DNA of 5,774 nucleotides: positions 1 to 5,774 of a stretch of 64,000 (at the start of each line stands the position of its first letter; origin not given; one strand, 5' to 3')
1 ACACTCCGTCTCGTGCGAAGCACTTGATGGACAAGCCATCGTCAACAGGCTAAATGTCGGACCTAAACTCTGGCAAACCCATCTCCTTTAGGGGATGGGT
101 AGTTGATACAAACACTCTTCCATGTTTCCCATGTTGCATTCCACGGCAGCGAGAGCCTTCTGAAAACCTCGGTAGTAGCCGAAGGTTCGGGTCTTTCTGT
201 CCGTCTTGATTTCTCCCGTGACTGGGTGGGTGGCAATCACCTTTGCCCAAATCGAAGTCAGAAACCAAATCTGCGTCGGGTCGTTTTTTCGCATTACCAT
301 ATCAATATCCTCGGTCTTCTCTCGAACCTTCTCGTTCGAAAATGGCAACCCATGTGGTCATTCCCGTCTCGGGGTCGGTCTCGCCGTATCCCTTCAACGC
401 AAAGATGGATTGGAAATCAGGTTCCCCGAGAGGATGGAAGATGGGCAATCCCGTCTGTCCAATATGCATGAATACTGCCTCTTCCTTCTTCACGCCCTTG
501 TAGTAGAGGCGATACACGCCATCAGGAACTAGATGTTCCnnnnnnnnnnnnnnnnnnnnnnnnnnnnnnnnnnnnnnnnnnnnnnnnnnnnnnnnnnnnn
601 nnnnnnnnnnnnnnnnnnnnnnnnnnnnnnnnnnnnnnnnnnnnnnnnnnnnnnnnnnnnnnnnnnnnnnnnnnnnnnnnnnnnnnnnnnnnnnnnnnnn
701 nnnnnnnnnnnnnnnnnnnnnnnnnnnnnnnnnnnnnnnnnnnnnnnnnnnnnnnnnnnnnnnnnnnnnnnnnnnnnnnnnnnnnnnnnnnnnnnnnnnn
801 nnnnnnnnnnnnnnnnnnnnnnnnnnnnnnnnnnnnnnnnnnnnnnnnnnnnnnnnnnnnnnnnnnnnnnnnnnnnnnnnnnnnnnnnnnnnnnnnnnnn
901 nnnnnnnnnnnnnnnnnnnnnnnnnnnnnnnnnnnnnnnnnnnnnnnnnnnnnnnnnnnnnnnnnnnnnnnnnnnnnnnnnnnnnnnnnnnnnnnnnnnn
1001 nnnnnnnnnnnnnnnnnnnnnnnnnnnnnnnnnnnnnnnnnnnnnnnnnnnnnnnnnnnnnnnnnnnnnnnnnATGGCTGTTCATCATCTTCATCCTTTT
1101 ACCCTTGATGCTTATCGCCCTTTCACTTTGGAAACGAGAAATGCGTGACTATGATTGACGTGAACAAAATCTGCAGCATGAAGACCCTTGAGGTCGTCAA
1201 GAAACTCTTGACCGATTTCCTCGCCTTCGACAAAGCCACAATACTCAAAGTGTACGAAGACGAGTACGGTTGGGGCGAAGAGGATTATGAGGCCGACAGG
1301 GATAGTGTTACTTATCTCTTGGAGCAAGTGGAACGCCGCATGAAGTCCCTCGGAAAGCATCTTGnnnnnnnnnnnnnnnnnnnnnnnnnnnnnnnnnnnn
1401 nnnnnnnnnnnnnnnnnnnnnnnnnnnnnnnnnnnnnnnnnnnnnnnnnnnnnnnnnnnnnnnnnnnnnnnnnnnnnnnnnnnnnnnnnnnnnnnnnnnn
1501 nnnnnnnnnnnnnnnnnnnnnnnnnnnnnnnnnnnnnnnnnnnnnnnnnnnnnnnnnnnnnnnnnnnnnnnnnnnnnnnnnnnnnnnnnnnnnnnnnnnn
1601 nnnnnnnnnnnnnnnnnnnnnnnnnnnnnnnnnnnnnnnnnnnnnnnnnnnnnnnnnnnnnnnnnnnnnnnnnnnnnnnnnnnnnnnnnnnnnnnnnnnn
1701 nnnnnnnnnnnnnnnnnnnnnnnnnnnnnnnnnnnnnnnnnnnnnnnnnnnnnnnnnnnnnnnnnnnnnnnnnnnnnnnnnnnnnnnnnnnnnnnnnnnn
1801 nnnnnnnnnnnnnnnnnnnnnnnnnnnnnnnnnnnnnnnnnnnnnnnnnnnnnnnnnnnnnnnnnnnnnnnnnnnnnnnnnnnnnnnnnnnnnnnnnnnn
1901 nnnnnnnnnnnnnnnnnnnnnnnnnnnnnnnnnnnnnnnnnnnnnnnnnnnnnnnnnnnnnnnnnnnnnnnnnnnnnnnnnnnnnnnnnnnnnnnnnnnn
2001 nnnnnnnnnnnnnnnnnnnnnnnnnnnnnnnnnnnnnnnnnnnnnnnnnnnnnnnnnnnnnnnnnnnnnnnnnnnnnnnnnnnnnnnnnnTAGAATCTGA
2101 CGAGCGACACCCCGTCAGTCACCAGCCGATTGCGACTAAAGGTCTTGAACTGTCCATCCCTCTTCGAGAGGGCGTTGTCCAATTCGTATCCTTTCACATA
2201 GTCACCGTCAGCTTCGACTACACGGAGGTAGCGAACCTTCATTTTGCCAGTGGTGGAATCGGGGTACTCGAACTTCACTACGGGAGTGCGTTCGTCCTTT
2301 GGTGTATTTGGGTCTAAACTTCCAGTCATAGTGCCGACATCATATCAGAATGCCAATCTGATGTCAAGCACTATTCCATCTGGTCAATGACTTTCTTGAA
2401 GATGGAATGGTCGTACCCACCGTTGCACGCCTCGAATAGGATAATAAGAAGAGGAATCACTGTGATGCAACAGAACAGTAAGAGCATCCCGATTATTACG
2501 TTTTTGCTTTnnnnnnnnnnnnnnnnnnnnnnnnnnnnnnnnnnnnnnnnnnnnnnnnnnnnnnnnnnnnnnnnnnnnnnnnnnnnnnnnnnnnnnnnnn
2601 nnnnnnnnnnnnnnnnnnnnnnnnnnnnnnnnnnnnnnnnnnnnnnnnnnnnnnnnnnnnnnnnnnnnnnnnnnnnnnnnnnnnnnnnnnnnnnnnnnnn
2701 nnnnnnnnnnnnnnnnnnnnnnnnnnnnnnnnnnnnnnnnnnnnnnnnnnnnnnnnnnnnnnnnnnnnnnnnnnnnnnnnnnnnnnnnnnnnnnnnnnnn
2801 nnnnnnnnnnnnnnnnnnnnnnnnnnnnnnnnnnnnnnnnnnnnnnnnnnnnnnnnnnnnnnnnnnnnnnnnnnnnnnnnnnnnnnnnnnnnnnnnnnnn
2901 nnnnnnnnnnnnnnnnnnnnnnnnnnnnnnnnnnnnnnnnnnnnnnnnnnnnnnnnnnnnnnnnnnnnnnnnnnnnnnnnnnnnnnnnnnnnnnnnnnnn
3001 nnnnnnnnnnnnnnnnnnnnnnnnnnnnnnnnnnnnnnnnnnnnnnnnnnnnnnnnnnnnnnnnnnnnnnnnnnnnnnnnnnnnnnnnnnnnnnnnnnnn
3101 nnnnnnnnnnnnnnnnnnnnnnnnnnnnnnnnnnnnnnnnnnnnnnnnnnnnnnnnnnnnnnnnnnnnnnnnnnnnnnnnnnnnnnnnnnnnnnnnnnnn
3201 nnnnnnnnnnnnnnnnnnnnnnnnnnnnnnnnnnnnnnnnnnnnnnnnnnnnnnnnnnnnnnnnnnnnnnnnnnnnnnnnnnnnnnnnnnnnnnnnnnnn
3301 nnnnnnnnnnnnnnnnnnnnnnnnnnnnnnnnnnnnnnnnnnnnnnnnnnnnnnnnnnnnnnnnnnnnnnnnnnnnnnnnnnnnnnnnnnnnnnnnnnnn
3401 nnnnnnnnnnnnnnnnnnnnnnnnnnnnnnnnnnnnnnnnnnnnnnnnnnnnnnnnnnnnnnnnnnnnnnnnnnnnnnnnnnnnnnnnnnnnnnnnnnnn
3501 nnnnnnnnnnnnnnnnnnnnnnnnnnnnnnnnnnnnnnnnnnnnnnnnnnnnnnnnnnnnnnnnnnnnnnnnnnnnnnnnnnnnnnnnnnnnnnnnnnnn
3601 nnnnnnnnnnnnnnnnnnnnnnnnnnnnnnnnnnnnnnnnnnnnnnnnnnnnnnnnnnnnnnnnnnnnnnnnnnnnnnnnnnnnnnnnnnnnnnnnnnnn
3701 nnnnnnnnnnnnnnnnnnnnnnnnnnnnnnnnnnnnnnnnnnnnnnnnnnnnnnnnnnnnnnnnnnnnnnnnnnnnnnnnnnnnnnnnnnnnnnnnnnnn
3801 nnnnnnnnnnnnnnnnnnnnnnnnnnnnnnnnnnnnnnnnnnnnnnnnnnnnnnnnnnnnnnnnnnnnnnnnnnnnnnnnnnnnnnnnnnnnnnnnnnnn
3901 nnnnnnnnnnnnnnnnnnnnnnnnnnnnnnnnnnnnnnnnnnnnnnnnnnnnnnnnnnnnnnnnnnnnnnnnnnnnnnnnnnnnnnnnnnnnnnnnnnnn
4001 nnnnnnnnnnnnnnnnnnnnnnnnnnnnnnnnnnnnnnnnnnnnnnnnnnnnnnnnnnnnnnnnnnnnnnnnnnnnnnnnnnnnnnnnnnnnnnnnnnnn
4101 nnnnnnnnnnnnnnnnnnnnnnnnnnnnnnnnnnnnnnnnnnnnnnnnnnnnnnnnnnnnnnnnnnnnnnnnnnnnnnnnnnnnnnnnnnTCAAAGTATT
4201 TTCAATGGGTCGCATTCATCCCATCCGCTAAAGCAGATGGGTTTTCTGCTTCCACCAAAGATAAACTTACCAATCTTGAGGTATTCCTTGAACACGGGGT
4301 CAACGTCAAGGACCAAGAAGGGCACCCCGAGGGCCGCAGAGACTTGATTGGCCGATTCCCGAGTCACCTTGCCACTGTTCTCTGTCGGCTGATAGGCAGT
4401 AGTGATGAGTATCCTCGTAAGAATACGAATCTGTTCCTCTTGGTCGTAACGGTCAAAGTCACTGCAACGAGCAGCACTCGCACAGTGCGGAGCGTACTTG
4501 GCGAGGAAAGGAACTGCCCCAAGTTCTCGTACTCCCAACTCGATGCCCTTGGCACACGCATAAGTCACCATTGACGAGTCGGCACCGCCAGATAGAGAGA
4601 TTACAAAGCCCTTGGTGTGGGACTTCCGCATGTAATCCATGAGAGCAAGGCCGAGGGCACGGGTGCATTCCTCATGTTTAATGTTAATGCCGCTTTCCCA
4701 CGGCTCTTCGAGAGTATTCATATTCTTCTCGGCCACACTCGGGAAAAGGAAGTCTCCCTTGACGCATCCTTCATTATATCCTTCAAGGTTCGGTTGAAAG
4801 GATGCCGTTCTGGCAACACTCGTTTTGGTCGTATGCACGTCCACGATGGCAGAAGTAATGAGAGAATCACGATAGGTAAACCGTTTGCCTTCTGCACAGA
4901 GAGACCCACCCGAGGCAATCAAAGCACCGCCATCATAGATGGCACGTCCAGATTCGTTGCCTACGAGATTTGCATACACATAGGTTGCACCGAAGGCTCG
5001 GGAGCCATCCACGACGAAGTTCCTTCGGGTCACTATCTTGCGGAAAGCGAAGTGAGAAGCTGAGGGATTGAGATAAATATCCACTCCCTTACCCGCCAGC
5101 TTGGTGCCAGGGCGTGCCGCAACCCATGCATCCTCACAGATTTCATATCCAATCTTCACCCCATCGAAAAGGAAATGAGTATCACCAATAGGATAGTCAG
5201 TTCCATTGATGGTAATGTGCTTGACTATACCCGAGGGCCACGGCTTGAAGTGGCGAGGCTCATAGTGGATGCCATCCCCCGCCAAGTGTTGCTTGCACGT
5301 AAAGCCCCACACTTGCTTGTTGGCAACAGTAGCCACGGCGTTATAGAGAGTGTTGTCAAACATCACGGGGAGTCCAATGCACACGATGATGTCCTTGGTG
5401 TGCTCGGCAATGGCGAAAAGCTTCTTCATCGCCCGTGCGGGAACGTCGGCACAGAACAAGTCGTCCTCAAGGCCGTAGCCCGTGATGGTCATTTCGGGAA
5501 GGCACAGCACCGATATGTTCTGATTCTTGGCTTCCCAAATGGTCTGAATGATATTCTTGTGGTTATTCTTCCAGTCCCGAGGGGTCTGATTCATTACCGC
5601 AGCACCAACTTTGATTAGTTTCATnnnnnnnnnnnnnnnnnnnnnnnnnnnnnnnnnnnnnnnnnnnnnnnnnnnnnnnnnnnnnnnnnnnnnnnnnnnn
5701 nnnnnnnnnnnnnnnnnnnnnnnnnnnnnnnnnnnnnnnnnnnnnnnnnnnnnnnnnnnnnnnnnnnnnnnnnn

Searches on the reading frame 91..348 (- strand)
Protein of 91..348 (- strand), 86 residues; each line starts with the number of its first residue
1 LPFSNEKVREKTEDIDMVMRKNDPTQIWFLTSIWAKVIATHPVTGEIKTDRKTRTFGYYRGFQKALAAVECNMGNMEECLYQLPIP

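Call 65: find_related_loci(query=window:91-348:-, collection=viral_contigs, flank=1500)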
Query window:91-348:- (86 aa) in viral_contigs; peptide patterns used: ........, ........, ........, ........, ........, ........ (x = any residue, [..] = any of these).
4 stretches matched a pattern, but none encodes a relative of the query by tblastn (E <= 1e-3).

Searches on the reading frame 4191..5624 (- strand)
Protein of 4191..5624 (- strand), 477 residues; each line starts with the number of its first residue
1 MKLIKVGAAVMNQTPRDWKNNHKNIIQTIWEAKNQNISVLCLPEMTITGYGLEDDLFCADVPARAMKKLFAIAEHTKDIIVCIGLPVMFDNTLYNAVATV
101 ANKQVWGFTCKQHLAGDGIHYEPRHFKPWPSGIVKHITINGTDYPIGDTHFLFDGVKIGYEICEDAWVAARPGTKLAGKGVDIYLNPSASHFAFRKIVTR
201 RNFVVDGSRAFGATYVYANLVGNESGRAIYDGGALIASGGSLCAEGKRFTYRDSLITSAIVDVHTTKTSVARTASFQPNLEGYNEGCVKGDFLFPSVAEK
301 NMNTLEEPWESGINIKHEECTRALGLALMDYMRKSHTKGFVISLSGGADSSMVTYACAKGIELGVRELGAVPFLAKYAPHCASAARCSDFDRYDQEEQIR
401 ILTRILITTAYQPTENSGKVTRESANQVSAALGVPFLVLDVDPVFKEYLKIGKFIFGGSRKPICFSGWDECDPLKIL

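Call 7: search_protein_families(library=pfam, proteins=[window:4191-5624:-], max_evalue=0.01)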
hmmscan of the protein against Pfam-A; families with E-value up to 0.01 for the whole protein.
window:4191-5624:- (477 aa): 2 families
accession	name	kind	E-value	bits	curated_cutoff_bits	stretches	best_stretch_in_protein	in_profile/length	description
PF00795.27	CN_hydrolase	-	1.4e-17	64.3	23.2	1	6-250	2-238/256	Carbon-nitrogen hydrolase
PF02540.23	NAD_synthase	-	1.3e-05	24.9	21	1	325-361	6-42/242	NAD synthase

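Call 22: search_dna_similar(query=window:4191-5624:-, collection=phages, mode=protein, max_rows=20)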
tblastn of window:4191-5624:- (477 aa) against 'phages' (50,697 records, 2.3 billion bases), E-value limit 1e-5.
Records with a match: 11; places in all: 11; records where one place covers at least 80% of the query: 1.
Best place of each record, by identity: <60% 11.
By first word of the organism name: Bacteriophage 7; Ralstonia 2; Acinetobacter 2.
By host as written in the record: - 9; Ralstonia solanacearum 2.
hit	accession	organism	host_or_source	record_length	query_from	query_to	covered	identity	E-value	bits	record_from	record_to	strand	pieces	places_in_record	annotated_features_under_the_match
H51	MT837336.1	Bacteriophage sp.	human fecal samples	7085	3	452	94%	25.6%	2e-28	125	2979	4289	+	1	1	record has no annotation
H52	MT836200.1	Bacteriophage sp.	human fecal samples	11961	5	363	75%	30.5%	3e-31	134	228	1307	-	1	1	record has no annotation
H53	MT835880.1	Bacteriophage sp.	human fecal samples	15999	3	363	76%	29.3%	2e-27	122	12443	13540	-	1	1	record has no annotation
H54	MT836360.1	Bacteriophage sp.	human fecal samples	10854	3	352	73%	29.9%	7e-27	120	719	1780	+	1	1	record has no annotation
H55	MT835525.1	Bacteriophage sp.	human fecal samples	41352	3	352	73%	28.9%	2e-23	110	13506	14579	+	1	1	record has no annotation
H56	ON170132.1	Ralstonia phage YO079_2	Ralstonia solanacearum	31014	4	377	78%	27.0%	5e-13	78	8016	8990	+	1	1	record has no annotation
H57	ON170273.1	Ralstonia phage YO163_2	Ralstonia solanacearum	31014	4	377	78%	27.0%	5e-13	78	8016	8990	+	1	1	record has no annotation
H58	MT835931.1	Bacteriophage sp.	human fecal samples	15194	3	362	75%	25.8%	4e-17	91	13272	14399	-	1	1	record has no annotation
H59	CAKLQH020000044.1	Acinetobacter phage MD-2021a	not known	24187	1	358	75%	25.7%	3e-16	88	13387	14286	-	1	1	nadE: Glutamine-dependent NAD(+) synthetase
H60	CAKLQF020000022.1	Acinetobacter phage MD-2021a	not known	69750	1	358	75%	25.7%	3e-16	88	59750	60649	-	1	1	nadE: Glutamine-dependent NAD(+) synthetase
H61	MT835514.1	Bacteriophage sp.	human fecal samples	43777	2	122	25%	33.9%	4e-9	65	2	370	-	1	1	record has no annotation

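Call 23: find_related_loci(query=window:4191-5624:-, collection=viral_contigs, flank=4000)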
Query window:4191-5624:- (477 aa) in viral_contigs; peptide patterns used: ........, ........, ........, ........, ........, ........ (x = any residue, [..] = any of these).
19 stretches matched a pattern; 13 encode a relative of the query (tblastn E <= 1e-3); 13 distinct loci.
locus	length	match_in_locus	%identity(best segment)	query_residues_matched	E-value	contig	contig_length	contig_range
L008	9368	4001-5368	70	1-457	0e+0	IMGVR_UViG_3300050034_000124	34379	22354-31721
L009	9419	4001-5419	63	1-457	0e+0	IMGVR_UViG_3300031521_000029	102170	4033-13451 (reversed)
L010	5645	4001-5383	63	1-457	0e+0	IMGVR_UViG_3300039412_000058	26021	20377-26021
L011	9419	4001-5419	63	1-457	0e+0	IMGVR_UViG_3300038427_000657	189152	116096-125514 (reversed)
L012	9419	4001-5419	63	1-457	0e+0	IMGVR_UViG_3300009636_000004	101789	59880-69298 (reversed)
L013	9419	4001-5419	63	1-457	0e+0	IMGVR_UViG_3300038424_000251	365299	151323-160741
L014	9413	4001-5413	59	1-457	0e+0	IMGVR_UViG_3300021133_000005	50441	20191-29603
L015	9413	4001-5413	59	1-457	0e+0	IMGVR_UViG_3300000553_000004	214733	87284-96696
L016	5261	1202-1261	85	458-477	2e-6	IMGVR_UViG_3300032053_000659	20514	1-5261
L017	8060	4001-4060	81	454-474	5e-5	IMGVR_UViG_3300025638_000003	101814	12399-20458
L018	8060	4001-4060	81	454-474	5e-5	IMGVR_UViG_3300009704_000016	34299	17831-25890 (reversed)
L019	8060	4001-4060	81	454-474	5e-5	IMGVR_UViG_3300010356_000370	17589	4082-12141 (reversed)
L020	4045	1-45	93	459-473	1e-4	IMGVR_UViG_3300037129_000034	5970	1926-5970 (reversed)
